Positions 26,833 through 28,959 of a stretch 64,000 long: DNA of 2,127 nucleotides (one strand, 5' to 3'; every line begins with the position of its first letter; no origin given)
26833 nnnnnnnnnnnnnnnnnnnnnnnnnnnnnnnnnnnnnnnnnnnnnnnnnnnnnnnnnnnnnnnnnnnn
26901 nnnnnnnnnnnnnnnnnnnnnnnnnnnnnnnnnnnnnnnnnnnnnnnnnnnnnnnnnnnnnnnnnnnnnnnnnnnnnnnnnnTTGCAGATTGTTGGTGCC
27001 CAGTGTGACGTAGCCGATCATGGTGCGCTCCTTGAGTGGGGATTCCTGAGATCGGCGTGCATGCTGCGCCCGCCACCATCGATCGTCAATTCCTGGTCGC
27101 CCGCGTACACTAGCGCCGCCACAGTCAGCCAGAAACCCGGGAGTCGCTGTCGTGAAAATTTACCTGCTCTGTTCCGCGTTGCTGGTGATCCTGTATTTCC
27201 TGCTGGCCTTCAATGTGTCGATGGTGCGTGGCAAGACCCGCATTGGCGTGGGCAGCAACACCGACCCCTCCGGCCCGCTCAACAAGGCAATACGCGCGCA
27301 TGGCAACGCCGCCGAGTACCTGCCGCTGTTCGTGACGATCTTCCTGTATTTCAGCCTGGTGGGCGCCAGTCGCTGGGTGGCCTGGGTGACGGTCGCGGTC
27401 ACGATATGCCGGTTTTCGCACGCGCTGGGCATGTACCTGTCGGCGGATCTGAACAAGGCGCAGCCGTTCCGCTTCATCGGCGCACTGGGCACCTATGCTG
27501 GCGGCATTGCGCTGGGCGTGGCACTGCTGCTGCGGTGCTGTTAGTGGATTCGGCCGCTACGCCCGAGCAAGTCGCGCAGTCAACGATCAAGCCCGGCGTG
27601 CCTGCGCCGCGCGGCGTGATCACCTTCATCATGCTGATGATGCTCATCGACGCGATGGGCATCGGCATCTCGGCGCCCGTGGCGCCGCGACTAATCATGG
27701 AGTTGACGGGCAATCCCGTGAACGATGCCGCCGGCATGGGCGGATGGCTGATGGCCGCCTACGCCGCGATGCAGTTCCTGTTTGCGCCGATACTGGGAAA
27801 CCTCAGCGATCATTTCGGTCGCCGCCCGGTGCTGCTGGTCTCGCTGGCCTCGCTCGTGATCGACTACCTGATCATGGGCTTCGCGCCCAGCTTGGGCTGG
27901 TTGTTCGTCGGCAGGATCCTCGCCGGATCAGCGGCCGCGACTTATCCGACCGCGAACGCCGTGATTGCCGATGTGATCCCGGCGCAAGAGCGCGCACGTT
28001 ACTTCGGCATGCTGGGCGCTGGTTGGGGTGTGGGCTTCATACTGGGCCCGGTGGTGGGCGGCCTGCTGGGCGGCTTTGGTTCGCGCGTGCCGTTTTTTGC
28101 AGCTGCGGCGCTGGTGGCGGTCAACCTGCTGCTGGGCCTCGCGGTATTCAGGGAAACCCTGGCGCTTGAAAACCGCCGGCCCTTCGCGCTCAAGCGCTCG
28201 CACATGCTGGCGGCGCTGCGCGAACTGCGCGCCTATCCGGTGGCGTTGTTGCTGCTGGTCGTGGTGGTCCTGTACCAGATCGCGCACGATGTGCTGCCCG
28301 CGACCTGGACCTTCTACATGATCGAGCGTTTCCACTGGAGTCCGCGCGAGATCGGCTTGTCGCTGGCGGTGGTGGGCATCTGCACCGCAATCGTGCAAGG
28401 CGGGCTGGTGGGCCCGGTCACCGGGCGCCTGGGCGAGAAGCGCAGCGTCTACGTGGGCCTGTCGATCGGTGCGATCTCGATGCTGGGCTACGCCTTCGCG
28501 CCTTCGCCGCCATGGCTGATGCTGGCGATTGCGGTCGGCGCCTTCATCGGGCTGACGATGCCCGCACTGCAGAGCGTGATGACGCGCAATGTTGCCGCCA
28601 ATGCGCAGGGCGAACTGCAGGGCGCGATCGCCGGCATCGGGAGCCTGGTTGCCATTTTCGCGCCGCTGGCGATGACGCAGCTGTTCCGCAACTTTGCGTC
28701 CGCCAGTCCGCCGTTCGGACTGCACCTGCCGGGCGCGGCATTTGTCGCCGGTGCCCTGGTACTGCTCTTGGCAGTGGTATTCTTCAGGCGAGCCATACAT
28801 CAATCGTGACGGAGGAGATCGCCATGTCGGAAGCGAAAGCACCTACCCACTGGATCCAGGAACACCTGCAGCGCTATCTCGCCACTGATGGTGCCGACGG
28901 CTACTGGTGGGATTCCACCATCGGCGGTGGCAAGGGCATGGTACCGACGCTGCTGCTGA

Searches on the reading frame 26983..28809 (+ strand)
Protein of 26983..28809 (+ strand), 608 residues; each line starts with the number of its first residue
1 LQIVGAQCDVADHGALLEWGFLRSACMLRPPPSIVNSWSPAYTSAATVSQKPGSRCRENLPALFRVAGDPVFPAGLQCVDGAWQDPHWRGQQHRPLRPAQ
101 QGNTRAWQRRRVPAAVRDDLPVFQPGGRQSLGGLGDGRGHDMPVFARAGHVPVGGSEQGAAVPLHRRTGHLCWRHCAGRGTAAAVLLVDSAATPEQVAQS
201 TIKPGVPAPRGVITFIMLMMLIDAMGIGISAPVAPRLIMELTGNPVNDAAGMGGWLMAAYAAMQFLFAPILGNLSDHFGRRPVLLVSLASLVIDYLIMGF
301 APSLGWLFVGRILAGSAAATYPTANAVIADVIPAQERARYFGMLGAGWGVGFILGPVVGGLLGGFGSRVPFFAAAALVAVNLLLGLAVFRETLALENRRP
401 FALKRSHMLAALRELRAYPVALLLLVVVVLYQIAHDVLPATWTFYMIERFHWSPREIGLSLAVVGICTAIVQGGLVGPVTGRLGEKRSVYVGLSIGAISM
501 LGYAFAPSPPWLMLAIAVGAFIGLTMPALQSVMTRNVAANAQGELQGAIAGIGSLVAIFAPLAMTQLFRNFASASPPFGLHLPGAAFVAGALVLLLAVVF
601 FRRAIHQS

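Call 3: search_protein_families(library=pfam, proteins=[window:26983-28809:+])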
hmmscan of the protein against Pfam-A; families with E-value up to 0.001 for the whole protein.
window:26983-28809:+ (608 aa): 3 families
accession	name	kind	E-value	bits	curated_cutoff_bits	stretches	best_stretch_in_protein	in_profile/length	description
PF07690.21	MFS_1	-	2.3e-49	168.6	33.4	1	217-561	2-347/347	Major Facilitator Superfamily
PF12832.13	MFS_1_like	-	1.2e-09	38.2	25.2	1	254-552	37-345/373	MFS_1 like family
PF00083.30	Sugar_tr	-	5.8e-09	35.8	22.3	1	254-392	49-194/452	Sugar (and other) transporter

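Call 4: search_protein_families(library=ncbifam, proteins=[window:26983-28809:+])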
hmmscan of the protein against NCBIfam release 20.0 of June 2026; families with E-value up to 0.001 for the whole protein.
window:26983-28809:+ (608 aa): 56 families (the best 25 are shown)
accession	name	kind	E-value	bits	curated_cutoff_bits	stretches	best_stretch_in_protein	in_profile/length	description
NF012174.0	tet_MFS_A_B_C_D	equivalog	3.6e-95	319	475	1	212-573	3-361/382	Tet(A)/Tet(B)/Tet(C) family tetracycline efflux MFS transporter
NF012193.0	tet_MFS_A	exception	1.7e-78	264.3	840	1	214-606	7-389/394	tetracycline efflux MFS transporter Tet(A)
NF045486.1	tet_MFS_30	exception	5.5e-77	259.6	730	1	215-599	7-381/392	tetracycline efflux MFS transporter Tet(30)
NF012191.0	tet_MFS_C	exception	1.2e-74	251.6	850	1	216-604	10-388/396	tetracycline efflux MFS transporter Tet(C)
NF045684.1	tet_MFS_65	exception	4.5e-70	236.7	800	1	221-569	6-350/383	tetracycline efflux MFS transporter Tet(65)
NF012192.0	tet_MFS_G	exception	1e-67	228.9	800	1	216-605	8-387/391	tetracycline efflux MFS transporter Tet(G)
NF012207.0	tet_MFS_H_J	exception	2.6e-66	224.3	700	1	213-569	5-359/392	Tet(H)/Tet(J) family tetracycline efflux MFS transporter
NF045488.1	tet_MFS_62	exception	1.2e-65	222.1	775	1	216-599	7-380/385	tetracycline efflux MFS transporter Tet(62)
NF012195.0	tet_MFS_H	exception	2.5e-64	217.8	840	1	213-589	5-378/392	tetracycline efflux MFS transporter Tet(H)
NF012194.0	tet_MFS_J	exception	4.4e-61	207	870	1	213-568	5-358/398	tetracycline efflux MFS transporter Tet(J)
NF012187.0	tet_MFS_E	exception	1.2e-59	202.4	820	1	215-606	7-394/405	tetracycline efflux MFS transporter Tet(E)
NF012190.1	tet_MFS_B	exception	8.4e-56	189.7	850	1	217-570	9-359/400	tetracycline efflux MFS transporter Tet(B)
NF012186.0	tet_MFS_D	exception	1.9e-54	185.2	775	1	216-587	8-373/394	tetracycline efflux MFS transporter Tet(D)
NF012188.1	tet_MFS_Y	exception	1.3e-52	179.1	820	1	213-571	6-359/391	tetracycline efflux MFS transporter Tet(Y)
NF012177.1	tet_MFS_42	exception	3e-31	109.1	850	1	216-577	3-368/411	tetracycline efflux MFS transporter Tet(42)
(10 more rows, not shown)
